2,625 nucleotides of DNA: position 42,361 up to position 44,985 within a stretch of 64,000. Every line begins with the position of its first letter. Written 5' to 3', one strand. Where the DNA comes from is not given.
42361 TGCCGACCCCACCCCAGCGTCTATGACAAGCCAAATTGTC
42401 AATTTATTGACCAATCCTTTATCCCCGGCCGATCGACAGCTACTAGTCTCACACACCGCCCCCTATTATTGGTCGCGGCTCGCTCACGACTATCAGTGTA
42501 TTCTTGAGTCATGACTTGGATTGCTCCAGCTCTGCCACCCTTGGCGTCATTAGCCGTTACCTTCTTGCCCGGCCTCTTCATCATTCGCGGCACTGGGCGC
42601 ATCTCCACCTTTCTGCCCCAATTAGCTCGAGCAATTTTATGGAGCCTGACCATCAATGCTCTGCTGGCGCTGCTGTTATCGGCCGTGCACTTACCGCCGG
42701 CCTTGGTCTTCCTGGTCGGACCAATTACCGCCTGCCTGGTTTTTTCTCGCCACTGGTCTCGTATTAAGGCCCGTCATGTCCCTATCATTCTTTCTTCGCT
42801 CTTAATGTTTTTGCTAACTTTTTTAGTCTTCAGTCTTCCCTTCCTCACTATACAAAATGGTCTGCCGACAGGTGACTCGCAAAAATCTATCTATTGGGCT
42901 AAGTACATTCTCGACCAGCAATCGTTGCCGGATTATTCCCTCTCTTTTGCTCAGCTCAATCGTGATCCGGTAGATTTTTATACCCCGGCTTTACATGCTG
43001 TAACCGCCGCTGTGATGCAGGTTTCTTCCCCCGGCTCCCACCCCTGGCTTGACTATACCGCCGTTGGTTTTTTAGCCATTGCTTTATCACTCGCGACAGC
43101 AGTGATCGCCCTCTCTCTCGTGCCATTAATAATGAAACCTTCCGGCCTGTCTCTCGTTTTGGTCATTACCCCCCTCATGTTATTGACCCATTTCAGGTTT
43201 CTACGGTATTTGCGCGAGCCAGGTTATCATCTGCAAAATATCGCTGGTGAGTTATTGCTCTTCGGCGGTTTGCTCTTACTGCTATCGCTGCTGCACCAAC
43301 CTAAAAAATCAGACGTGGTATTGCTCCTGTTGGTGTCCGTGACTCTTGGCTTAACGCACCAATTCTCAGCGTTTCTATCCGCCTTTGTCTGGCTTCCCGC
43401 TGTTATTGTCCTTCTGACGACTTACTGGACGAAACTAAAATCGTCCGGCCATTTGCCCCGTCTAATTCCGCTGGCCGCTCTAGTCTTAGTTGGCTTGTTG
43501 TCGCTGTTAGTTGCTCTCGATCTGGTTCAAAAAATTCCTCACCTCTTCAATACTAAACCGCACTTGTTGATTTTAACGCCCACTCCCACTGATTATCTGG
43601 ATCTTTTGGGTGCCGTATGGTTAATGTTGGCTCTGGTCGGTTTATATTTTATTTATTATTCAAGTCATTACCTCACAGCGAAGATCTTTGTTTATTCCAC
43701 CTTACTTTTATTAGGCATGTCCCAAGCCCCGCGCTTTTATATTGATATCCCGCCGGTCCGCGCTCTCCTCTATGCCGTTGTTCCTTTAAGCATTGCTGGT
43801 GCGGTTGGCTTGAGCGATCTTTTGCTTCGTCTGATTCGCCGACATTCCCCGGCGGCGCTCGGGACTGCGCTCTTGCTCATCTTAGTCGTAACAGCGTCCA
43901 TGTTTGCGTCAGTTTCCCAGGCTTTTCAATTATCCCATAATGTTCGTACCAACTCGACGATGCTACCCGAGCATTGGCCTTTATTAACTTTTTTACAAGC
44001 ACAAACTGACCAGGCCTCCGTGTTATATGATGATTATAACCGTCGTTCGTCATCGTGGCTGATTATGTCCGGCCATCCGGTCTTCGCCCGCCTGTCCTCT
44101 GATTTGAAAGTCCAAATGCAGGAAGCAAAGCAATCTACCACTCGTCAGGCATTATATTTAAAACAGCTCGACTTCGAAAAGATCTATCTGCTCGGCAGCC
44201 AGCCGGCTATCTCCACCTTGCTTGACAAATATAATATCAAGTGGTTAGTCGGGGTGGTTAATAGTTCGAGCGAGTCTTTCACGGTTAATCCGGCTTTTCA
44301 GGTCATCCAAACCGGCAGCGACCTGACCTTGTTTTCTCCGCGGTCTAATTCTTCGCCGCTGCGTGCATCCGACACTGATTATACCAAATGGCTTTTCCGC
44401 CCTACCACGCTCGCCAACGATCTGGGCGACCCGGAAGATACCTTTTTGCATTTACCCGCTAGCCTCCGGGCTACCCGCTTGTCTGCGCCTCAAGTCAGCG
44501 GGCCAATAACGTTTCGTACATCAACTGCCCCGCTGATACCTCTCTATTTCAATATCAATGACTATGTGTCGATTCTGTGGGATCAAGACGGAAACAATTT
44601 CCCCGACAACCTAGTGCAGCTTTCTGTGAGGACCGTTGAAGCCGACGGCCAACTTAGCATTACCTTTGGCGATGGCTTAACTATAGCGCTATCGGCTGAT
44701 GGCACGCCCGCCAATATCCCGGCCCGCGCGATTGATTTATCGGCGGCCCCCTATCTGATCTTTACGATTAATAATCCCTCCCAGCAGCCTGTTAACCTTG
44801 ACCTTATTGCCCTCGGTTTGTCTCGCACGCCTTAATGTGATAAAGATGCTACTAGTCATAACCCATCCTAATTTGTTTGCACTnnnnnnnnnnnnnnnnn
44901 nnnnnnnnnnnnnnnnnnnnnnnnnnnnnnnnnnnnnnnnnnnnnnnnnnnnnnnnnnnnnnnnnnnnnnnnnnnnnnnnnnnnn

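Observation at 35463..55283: Three paralogous pairs of a Dpm1-like GT2 synthase and a GT-C-like polytopic membrane protein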

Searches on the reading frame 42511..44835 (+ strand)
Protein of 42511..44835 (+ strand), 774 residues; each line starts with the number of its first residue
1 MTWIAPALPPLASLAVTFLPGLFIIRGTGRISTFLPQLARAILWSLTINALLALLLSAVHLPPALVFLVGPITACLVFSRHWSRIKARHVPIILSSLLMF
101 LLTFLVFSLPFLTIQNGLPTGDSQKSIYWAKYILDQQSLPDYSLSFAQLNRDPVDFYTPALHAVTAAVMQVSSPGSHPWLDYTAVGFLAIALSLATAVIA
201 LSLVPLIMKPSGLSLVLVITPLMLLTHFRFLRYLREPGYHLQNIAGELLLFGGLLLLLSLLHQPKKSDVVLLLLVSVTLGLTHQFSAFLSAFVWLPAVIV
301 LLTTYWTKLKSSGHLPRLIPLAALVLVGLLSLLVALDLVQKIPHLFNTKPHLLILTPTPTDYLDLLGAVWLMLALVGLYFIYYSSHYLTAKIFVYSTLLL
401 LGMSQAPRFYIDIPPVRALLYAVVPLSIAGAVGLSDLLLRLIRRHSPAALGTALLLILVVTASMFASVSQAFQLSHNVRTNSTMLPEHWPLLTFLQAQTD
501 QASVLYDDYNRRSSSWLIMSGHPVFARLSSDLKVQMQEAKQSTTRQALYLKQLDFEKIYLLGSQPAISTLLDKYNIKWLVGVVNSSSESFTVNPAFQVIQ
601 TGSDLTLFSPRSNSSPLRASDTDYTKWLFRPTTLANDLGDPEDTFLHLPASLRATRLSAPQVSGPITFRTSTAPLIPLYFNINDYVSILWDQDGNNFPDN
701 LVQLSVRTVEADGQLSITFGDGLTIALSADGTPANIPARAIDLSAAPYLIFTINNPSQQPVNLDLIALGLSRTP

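Call 3: search_protein_families(library=pfam, proteins=[window:42511-44835:+], max_evalue=0.01)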
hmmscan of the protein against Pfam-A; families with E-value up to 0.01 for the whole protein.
window:42511-44835:+ (774 aa): 1 family
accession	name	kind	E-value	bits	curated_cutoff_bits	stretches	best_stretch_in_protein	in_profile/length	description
PF20176.3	DUF6541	-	7.1e-05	21.7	29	1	14-479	1-499/646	Family of unknown function (DUF6541)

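Call 5: search_protein_families(library=ncbifam, proteins=[window:42511-44835:+], max_evalue=0.01)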
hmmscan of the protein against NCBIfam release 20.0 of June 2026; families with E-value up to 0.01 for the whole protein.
window:42511-44835:+ (774 aa): 0 families

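Call 12: find_homologous_proteins(query=window:42511-44835:+)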
Query window:42511-44835:+ (774 aa): 130 proteins with E <= 0.001 among 8000 candidates; the best 120 are listed.
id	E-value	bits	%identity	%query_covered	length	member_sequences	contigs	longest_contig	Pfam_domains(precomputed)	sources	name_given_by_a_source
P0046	0.0e+0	1652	99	100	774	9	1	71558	-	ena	-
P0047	1.7e-286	970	61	100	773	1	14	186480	-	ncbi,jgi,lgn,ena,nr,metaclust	ncbi:MAG: hypothetical protein A3E37_05120 [Candidatus Andersenbacteria bacterium RIFCSPHIGHO2_12_FU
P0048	6.3e-283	959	58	100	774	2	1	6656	-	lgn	-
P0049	4.6e-280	949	59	100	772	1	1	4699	-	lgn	-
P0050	1.6e-254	865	61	88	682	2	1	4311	-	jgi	jgi:hypothetical protein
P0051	7.2e-197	674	51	87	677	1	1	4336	-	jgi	-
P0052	7.8e-193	661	44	99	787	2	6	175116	-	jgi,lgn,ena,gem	jgi:hypothetical protein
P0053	1.7e-191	656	44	98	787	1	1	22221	-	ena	-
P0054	3.4e-186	639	44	100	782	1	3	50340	-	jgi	-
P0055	3.8e-180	619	46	98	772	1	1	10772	-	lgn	-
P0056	4.0e-180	619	44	98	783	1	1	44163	PF20176.4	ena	-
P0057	5.4e-179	615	44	98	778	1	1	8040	-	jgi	jgi:hypothetical protein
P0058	7.0e-179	615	44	100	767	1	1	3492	-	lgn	-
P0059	1.0e-177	611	43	99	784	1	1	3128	-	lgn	-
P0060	4.1e-176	605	44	98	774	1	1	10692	-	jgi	jgi:hypothetical protein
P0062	1.6e-174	600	45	98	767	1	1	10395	PF20176.4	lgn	-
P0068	3.2e-169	583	42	99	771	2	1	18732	PF20176.4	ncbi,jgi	-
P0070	3.4e-167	576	42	98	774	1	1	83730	PF20176.4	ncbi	-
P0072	9.4e-165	568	41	98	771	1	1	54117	PF20176.4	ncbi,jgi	-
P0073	2.1e-164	567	43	98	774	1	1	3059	PF20176.4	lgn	-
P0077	1.0e-162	561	41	100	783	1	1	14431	PF20176.4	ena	-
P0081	3.7e-160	553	41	100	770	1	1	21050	PF20176.4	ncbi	-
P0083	1.2e-159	551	40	100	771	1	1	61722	PF20176.4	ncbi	-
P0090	1.3e-155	538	38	100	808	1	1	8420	PF20176.4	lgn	-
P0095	2.3e-154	533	41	100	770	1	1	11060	PF20176.4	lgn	-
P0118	7.7e-149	515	40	100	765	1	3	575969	PF20176.4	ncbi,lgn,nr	ncbi:MAG: hypothetical protein HYR90_03245 [Candidatus Andersenbacteria bacterium]|nr:hypothetical p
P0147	1.8e-138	481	38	97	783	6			PF20176.4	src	-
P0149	2.6e-137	477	37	95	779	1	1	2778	PF20176.4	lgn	-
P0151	1.0e-136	475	38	98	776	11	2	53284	PF20176.4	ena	-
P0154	1.6e-135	471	37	98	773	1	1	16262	PF20176.4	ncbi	-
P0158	3.9e-134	467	36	98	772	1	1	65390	PF20176.4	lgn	-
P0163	8.1e-133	462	36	98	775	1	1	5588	PF20176.4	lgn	-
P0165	5.5e-132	460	35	100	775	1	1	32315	PF20176.4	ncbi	-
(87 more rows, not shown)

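Call 27: search_solved_structures(query=A2, max_evalue=1)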
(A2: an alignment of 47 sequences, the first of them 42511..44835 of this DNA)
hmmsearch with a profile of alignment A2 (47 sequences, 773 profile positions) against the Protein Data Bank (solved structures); distinct sequences matched with E-value up to 1: 1.
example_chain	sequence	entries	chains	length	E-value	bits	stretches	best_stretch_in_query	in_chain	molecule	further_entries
7jv7_C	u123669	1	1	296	0.17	13.2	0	564-641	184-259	CTD kinase subunit gamma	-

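Call 33: predict_structure(alignment_id=A2)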
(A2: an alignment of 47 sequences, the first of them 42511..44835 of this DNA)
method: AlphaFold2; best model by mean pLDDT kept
length: 774 residues; sequences in the alignment: 47
mean_pLDDT: 89.5   pTM: 0.90
mean pLDDT of the five models: 89.5, 88.9, 88.8, 88.4, 86.3
residues with pLDDT >= 90: 489; 70-90: 256; 50-70: 29; < 50: 0
segments of 3 or more residues with pLDDT < 50: none
pLDDT, mean of each block of 10 residues (from residue 1): 81 95 77 86 96 96 92 84 77 89 96 90 93 94 91 89 97 79 95 98 92 91 95 92 97 97 90 95 94 96 84 76 78 73 83 90 94 96 90 97 95 94 98 94 94 96 93 78 87 92 92 91 86 70 83 91 91 94 91 92 92 63 86 91 87 92 90 96 80 87 94 89 91 92 85 95 95 69
secondary structure, 60 per line:
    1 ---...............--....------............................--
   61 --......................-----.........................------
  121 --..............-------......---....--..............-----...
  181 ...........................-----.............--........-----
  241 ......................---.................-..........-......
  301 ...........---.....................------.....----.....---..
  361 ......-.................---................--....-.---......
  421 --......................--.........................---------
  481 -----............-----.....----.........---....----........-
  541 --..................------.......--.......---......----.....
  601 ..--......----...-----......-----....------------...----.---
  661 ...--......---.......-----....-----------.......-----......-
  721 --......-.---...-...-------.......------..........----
elements in order (helices of 4 or more, strands of 3 or more residues): H4-18 H21-24 H31-58 H63-84 H90-114 H123-136 H144-149 H153-156 H159-172 H178-207 H213-225 H228-235 H241-262 H266-282 H284-293 H295-311 H315-335 H342-345 H351-355 H359-366 H368-384 H388-403 H406-409 H415-420 H423-444 H447-471 H486-497 E503-507 H512-520 E524-527 H532-539 H543-560 H567-573 E576-582 H586-591 E596-602 E605-610 H623-628 E634-637 E650-652 E661-663 E666-671 E675-681 H687-690 E702-708 E714-719 E723-728 E734-736 E748-754 E761-770

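Call 35: fold_search(model_id=the predicted structure, library=pdb)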
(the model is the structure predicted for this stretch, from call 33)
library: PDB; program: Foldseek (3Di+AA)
matches with E <= 10: 326; with E <= 0.001: 12
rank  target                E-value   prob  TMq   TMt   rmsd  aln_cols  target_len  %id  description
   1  7oci_F                1.6e-07  1.00  0.41  0.48  10.8       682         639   12  Cryo-EM structure of yeast Ost6p containing oligosaccharyltransferase complex (released 2022-02-16)
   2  8agc_A                7.1e-07  1.00  0.40  0.44  10.1       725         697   12  Structure of yeast oligosaccharylransferase complex with lipid-linked oligosaccharide and non-acceptor peptide bound (released 2022-12-07)
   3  8b6l_I                1.6e-06  1.00  0.38  0.41  10.4       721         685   10  Subtomogram average of the human Sec61-TRAP-OSTA-translocon (released 2022-12-07)
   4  8age_A                1.9e-06  1.00  0.45  0.53   8.6       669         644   13  Structure of yeast oligosaccharylransferase complex with acceptor peptide bound (released 2022-12-07)
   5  6ftg_5                2.6e-06  1.00  0.35  0.40  11.4       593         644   12  Subtomogram average of OST-containing ribosome-translocon complexes from canine rough microsomal membranes (released 2018-03-21)
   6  8if8_C                8.1e-06  1.00  0.39  0.48  13.1       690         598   15  Arabinosyltransferase AftA (released 2023-05-31)
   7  7zlg_A                8.5e-06  1.00  0.41  0.47   9.8       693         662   10  Cryo-EM structure of C-mannosyltransferase CeDPY19, in complex with acceptor peptide and bound to CMT2-Fab and anti-Fa (released 2023-01-11)
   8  8pn9_A                1.6e-05  1.00  0.37  0.43  10.3       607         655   12  Structure of human oligosaccharyltransferase OST-A complex bound to NGI-1 (released 2024-05-08)
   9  3wak                  3.3e-04  1.00  0.37  0.34  15.7       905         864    9  Crystal structure of the Archaeoglobus fulgidus oligosaccharyltransferase (O29867_ARCFU) in the apo form (released 2013-10-30)
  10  6gxc_A                3.4e-04  1.00  0.42  0.45  13.1       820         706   11  Bacterial oligosaccharyltransferase PglB in complex with an inhibitory peptide and a reactive lipid-linked oligosaccha (released 2018-11-14)
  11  5ogl_A                7.2e-04  1.00  0.43  0.46  12.3       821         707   11  Structure of bacterial oligosaccharyltransferase PglB in complex with an acceptor peptide and an lipid-linked oligosac (released 2017-10-25)
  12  3rce_A                7.8e-04  1.00  0.40  0.44  14.7       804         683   12  Bacterial oligosaccharyltransferase PglB (released 2011-06-15)
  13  5f15                  1.1e-03  1.00  0.39  0.53   9.6       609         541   11  Crystal Structure of ArnT from Cupriavidus metallidurans bound to Undecaprenyl phosphate (released 2016-02-17)
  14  5ezm                  3.1e-03  1.00  0.37  0.50  10.3       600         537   10  Crystal Structure of ArnT from Cupriavidus metallidurans in the apo state (released 2016-02-17)
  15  2waa                  1.8e-02  1.00  0.11  0.21   6.6       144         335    8  Structure of a family two carbohydrate esterase from Cellvibrio japonicus (released 2009-03-24)
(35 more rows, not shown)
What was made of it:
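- M2's best structural matches are STT3, then AglB and PglB, including a separate hit to the AglB C-terminal globular domain (call 35). DPY19, AftA and ArnT, which are monosaccharide transferases, match about as well as the OSTs (call 35). M2 carries a CBM-like domain, which suggests a glycan acceptor (call 35).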

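Call 38: find_related_loci(query=A2, collection=genome_contigs, flank=10000)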
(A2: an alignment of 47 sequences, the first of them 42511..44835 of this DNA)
Query A2 (774 aa) in genome_contigs; peptide patterns used: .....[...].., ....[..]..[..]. (x = any residue, [..] = any of these).
55 stretches matched a pattern; 34 encode a relative of the query (tblastn E <= 1e-3); 34 distinct loci.
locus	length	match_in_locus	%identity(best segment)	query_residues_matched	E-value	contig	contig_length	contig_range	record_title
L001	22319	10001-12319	61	1-774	0e+0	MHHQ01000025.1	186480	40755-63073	MAG: Candidatus Andersenbacteria bacterium RIFCSPHIGHO2_02_FULL_46_16 rifcsphigho2_02_scaffold_572, whole genome shotgun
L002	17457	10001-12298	42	8-774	1e-160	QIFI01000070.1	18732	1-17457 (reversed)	MAG: Candidatus Andersenbacteria bacterium isolate SZUA-179 Ga0063294_10000971, whole genome shotgun sequence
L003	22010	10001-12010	45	97-774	4e-160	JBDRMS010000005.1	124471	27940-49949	MAG: bacterium isolate MEGAHIT-group-1.842 k141_5492759, whole genome shotgun sequence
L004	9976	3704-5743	44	72-774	6e-157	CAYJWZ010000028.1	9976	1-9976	MAG TPA_asm: uncultured Candidatus Saccharibacteria bacterium isolate ERP125453_co1_523 genome assembly, contig: NODE_79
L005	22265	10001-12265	41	19-773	1e-154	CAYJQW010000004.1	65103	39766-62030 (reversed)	MAG TPA_asm: uncultured Candidatus Saccharibacteria bacterium isolate ERP125453_co1_258 genome assembly, contig: NODE_26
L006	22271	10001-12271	42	18-774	6e-157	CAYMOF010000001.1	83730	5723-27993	MAG TPA_asm: uncultured Candidatus Saccharibacteria bacterium isolate SRP141376_co2_385 genome assembly, contig: NODE_72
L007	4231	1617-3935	38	1-774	1e-159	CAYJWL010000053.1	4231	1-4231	MAG TPA_asm: uncultured Candidatus Saccharibacteria bacterium isolate ERP125453_co1_506 genome assembly, contig: NODE_29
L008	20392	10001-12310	41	1-774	5e-152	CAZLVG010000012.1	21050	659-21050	MAG TPA_asm: uncultured Candidatus Saccharibacteria bacterium isolate SRP141376_co1_332 genome assembly, contig: NODE_54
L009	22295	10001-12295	40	1-774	4e-150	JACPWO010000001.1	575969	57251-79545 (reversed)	MAG: Candidatus Andersenbacteria bacterium isolate NC_groundwater_813_Pr1_B-0.1um_46_36 Montesol18_Bp1_scaffold_227540,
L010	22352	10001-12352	40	1-771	8e-150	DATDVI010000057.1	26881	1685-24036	MAG TPA_asm: Candidatus Andersenbacteria bacterium isolate SMAG_U8080 k141_1934963, whole genome shotgun sequence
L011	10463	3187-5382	39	45-774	2e-149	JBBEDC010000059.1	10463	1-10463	MAG: Candidatus Andersenbacteria bacterium isolate LejiaF_48_14 Lejia_F_8802_length_10463_cov_7, whole genome shotgun se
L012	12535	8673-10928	38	19-770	3e-147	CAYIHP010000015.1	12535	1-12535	MAG TPA_asm: uncultured Candidatus Saccharibacteria bacterium isolate ERP119705_co21_154 genome assembly, contig: NODE_6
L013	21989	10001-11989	42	111-774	1e-146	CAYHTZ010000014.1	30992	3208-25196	MAG TPA_asm: uncultured Candidatus Saccharibacteria bacterium isolate ERP119705_co17_339 genome assembly, contig: NODE_1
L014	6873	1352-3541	39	18-770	8e-143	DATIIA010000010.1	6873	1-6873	MAG TPA_asm: Candidatus Andersenbacteria bacterium isolate SMAG_U15652 k141_204363, whole genome shotgun sequence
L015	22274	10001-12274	37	19-774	2e-141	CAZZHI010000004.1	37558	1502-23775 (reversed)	MAG TPA_asm: uncultured Candidatus Saccharibacteria bacterium isolate SRP286056_co1_201 genome assembly, contig: NODE_11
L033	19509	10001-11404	26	102-558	7e-16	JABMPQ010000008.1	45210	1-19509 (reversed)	MAG: Parcubacteria group bacterium isolate bin.624 k141_887553, whole genome shotgun sequence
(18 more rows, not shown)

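Call 68: search_protein_families(library=pfam, alignment_id=A2, max_evalue=0.001)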
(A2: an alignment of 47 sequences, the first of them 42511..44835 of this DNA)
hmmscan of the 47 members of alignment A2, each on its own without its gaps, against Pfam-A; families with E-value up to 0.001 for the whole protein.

A. member 1, window:42511-44835:+ (774 aa): 1 family
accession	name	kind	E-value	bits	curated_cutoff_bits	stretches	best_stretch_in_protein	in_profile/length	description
PF20176.3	DUF6541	-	7.1e-05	21.7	29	1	14-479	1-499/646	Family of unknown function (DUF6541)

B. families by the number of members that match (of 47 scanned): 1 family
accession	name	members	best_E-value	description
PF20176.3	DUF6541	17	5e-08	Family of unknown function (DUF6541)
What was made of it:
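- On DUF6541 (Pfam PF20176): 17 of 47 homologues hit at E<=1e-3, best 5e-8 (call 68).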
